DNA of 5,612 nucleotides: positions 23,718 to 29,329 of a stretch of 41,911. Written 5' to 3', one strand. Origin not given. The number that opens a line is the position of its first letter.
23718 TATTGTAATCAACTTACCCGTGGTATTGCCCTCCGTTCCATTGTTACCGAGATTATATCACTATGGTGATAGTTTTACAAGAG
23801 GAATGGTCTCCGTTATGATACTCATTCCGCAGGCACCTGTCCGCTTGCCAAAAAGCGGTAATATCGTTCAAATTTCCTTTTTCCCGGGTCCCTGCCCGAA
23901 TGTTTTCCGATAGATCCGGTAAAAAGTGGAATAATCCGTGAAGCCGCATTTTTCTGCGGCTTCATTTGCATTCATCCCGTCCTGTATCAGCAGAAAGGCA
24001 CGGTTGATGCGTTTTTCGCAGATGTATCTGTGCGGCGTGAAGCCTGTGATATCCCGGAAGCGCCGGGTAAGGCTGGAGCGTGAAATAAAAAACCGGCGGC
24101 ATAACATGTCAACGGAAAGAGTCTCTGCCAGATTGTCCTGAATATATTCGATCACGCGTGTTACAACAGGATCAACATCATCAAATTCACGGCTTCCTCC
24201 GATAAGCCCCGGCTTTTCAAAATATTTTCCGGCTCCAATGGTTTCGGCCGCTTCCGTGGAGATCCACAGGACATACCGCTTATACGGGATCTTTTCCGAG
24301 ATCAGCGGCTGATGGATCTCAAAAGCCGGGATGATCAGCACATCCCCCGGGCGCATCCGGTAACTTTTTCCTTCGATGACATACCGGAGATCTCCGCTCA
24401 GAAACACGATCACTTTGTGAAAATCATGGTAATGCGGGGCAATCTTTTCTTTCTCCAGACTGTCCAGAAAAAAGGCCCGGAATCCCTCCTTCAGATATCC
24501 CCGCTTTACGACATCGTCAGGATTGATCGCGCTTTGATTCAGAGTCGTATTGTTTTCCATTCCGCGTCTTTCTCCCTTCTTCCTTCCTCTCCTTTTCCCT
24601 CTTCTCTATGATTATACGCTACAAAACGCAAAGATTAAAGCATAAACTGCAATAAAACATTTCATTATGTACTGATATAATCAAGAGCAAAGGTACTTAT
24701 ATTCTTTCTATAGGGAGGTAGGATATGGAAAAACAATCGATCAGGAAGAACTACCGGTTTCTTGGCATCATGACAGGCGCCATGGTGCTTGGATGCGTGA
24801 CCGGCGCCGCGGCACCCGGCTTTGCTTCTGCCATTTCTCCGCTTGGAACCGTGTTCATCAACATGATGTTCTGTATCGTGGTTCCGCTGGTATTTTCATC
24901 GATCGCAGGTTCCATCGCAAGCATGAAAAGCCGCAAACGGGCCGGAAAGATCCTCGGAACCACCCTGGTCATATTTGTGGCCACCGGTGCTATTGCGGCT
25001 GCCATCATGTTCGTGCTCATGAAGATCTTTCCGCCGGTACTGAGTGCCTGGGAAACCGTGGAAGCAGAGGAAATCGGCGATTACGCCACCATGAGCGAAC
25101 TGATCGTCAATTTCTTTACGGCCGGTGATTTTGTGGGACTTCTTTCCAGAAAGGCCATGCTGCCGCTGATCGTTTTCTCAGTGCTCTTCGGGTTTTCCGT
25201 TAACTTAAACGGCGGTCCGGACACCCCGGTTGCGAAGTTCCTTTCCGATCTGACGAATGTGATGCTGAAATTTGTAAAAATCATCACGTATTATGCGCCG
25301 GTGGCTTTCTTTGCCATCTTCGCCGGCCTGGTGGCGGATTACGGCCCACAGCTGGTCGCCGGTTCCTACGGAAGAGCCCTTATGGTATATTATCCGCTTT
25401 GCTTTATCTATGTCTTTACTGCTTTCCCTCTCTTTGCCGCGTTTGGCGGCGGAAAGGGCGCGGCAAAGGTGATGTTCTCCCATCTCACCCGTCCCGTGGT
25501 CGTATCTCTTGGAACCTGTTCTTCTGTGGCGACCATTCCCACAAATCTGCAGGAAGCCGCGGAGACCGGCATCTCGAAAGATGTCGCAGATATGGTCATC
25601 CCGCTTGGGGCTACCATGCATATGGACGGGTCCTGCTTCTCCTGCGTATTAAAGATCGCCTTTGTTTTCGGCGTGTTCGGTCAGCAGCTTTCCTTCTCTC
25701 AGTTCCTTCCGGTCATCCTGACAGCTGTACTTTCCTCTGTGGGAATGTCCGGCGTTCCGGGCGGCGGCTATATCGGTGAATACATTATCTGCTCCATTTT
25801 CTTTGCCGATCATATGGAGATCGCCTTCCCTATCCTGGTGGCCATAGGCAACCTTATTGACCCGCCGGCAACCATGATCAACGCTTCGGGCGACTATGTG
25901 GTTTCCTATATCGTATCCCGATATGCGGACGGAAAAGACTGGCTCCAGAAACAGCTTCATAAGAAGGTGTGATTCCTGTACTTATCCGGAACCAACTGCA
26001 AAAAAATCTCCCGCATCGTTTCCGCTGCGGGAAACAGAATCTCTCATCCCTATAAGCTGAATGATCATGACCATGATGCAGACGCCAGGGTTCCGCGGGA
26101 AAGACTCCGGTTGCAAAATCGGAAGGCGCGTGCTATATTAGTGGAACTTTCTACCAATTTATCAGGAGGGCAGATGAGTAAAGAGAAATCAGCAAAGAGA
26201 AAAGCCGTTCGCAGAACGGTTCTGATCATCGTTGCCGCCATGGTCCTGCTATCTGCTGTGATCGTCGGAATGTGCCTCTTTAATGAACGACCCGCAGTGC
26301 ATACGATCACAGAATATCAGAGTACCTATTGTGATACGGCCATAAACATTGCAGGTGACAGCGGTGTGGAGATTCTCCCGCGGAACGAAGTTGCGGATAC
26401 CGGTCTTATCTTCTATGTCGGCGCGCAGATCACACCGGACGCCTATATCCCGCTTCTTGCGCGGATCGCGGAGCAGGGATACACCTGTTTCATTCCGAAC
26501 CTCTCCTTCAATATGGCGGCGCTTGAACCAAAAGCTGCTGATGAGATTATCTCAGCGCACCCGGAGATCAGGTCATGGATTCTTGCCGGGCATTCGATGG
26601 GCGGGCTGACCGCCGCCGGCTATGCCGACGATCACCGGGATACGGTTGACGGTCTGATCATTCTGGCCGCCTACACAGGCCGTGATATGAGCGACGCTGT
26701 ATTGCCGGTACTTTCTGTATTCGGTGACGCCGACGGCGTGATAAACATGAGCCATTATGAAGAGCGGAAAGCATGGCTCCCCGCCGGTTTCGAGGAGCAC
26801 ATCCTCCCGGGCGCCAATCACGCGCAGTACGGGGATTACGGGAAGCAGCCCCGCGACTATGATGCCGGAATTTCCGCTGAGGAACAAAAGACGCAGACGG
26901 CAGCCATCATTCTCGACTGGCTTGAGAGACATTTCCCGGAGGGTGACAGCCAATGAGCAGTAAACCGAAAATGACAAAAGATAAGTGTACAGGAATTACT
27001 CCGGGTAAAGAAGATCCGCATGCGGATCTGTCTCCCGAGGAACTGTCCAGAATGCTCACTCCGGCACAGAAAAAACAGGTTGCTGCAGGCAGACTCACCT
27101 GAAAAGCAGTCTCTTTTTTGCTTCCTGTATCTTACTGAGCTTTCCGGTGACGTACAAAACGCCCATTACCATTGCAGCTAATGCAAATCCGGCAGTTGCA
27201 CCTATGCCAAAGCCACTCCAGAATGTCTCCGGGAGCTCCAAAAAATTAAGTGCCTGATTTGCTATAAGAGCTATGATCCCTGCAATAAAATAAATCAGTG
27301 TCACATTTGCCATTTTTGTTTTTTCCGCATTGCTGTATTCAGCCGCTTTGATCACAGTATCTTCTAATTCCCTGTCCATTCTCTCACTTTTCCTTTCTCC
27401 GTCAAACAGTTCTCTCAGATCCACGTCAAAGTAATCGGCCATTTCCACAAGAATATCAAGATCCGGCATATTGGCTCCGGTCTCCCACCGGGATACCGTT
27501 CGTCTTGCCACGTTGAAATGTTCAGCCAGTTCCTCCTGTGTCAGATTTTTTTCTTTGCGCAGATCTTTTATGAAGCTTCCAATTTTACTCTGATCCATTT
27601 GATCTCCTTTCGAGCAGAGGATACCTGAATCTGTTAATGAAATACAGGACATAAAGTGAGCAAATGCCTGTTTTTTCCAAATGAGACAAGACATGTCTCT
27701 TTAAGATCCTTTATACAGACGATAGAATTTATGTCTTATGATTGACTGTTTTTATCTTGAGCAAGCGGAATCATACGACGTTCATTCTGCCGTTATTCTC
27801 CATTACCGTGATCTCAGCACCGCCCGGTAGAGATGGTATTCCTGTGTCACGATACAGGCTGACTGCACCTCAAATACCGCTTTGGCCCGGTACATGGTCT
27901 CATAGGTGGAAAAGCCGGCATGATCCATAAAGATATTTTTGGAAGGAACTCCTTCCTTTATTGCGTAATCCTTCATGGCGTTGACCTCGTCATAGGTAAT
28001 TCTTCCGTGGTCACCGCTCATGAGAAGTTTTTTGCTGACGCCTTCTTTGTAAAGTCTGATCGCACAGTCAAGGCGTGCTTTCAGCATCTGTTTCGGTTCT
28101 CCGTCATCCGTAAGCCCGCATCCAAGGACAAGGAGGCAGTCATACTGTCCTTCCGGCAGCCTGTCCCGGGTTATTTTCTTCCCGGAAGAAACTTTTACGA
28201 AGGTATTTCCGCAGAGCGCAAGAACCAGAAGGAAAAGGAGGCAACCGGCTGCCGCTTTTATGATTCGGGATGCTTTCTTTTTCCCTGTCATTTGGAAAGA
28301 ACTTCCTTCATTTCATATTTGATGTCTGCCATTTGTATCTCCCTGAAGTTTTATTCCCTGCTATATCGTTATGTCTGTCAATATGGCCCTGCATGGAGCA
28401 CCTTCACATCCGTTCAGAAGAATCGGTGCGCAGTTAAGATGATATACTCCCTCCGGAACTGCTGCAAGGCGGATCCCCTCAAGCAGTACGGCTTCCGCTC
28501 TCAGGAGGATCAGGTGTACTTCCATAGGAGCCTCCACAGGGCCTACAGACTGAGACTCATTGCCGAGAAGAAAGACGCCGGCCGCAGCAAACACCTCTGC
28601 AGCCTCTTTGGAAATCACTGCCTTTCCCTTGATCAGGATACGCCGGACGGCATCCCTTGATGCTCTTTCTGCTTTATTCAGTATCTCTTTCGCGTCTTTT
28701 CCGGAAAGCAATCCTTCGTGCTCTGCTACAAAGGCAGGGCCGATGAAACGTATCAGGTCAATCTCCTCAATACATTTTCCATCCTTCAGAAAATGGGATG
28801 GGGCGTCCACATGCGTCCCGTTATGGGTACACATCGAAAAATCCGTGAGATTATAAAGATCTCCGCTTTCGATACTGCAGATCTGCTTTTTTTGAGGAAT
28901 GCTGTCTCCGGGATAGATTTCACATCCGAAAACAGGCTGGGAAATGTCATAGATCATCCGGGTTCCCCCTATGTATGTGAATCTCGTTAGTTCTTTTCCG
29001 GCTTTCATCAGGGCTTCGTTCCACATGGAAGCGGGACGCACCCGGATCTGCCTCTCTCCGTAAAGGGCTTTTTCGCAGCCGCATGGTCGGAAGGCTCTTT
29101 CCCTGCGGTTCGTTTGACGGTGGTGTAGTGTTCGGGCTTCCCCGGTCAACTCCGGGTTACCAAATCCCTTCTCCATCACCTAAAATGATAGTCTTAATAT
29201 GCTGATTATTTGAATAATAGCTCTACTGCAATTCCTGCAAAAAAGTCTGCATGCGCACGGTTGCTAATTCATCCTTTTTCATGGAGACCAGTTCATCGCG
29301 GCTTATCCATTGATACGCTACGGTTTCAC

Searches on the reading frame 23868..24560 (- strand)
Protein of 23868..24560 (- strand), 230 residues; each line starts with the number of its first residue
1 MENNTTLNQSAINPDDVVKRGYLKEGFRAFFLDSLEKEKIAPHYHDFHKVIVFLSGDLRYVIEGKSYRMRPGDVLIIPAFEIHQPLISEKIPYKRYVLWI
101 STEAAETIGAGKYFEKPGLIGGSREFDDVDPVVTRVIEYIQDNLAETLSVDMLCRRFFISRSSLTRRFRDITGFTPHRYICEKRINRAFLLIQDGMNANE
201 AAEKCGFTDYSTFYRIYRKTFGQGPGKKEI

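Call 8: search_protein_families(library=pfam, max_evalue=0.001, proteins=[window:23868-24560:-])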
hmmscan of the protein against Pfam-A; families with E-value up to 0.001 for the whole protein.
window:23868-24560:- (230 aa): 5 families
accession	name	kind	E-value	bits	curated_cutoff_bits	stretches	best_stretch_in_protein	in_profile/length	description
PF12833.13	HTH_18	-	2.6e-19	69.7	33.6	1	153-226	1-75/80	Helix-turn-helix domain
PF00165.29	HTH_AraC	-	3e-15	56.3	26.6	2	140-180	1-41/42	Bacterial regulatory helix-turn-helix proteins, AraC family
PF07883.17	Cupin_2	-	9.4e-09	35.3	27.2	1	38-85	9-56/70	Cupin domain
PF02311.25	AraC_binding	-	1.1e-07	32.1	21.1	1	38-106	14-82/135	AraC-like ligand binding domain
PF12802.13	MarR_2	-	0.00031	21.3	27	0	128-167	2-40/61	MarR family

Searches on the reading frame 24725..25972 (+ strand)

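Call 8: search_protein_families(library=pfam, max_evalue=0.001, proteins=[window:24725-25972:+])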
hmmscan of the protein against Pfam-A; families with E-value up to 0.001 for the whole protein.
window:24725-25972:+ (415 aa): 1 family
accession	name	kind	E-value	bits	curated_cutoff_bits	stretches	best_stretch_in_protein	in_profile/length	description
PF00375.23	SDF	-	3.1e-86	290.3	27.9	1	17-399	6-386/387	Sodium:dicarboxylate symporter family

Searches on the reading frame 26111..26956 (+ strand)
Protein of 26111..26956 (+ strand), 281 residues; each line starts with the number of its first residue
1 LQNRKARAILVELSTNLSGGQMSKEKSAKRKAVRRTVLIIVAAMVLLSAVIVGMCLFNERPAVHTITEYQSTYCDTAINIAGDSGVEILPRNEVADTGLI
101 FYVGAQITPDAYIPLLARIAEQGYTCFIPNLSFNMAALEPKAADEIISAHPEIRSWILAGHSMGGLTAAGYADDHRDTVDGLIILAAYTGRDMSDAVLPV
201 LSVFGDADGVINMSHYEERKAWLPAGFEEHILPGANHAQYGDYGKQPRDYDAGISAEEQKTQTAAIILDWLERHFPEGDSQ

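Call 8: search_protein_families(library=pfam, max_evalue=0.001, proteins=[window:26111-26956:+])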
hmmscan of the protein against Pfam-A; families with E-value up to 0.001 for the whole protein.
window:26111-26956:+ (281 aa): 5 families
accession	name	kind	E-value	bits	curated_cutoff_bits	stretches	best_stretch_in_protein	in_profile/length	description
PF12695.13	Abhydrolase_5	-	1.2e-44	152.5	27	1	98-260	1-163/164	Alpha/beta hydrolase family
PF12146.15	Hydrolase_4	-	1.6e-08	34.6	27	1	143-189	66-111/239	Serine aminopeptidase, S33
PF00561.26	Abhydrolase_1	-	5.7e-07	29.9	25.8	1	153-224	68-129/245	alpha/beta hydrolase fold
PF12697.13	Abhydrolase_6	-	0.00021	22.4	26.3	1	144-224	55-122/217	Alpha/beta hydrolase family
PF01738.24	DLH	-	0.00095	19.3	21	0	159-252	102-199/217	Dienelactone hydrolase family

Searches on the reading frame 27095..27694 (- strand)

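Call 8: search_protein_families(library=pfam, max_evalue=0.001, proteins=[window:27095-27694:-])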
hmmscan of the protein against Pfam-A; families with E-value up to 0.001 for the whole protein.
window:27095-27694:- (199 aa): 10 families
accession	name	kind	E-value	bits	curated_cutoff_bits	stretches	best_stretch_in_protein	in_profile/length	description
PF01381.28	HTH_3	-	4.7e-17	62.2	23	1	42-96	1-55/55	Helix-turn-helix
PF13560.12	HTH_31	-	1.6e-10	41.5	27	1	39-95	3-60/64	Helix-turn-helix domain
PF12844.13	HTH_19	-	6.8e-10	39.2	30.2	1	39-100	1-62/64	Helix-turn-helix domain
PF07022.19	Phage_CI_repr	-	2.9e-06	27.9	22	1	52-100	14-61/65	Bacteriophage CI repressor helix-turn-helix domain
PF13443.12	HTH_26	-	5.4e-06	27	22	1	42-98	2-59/63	Cro/C1-type HTH DNA-binding domain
PF22495.2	HTH_92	-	1.3e-05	24.8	27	1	44-78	2-36/45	RsaL-like HTH domain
PF13744.12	HTH_37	-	0.00017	21.8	27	1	36-71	17-52/80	Helix-turn-helix domain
PF04545.22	Sigma70_r4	-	0.00028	20.8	24.1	1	45-74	15-44/50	Sigma-70, region 4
PF08279.18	HTH_11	-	0.00066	20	25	0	45-69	9-34/55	HTH domain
PF15731.11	MqsA_antitoxin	-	0.00097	19.7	30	0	39-81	71-113/131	Antitoxin component of bacterial toxin-antitoxin system, MqsA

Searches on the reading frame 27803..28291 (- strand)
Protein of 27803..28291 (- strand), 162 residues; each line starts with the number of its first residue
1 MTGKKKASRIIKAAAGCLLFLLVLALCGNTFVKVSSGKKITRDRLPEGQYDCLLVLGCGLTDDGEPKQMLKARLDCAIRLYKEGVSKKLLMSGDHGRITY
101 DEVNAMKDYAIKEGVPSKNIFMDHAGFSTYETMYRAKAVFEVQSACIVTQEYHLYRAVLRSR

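Call 15: search_protein_families(library=pfam, max_evalue=0.001, proteins=[window:27803-28291:-])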
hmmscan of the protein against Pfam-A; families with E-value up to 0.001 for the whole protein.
window:27803-28291:- (162 aa): 1 family
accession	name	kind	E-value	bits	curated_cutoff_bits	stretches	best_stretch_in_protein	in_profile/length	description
PF02698.23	DUF218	-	7.2e-24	84.6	27.6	1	51-159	1-98/133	DUF218 domain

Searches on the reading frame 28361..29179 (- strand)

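Call 15: search_protein_families(library=pfam, max_evalue=0.001, proteins=[window:28361-29179:-])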
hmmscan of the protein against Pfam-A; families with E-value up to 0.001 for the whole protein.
window:28361-29179:- (272 aa): 2 families
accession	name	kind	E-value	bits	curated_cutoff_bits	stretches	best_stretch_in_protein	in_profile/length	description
PF04199.19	Cyclase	-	2.3e-12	47.8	23.1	1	78-171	2-87/142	Putative cyclase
PF07866.17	DUF1653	-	0.0003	21.5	23.5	1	37-68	30-61/62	Protein of unknown function (DUF1653)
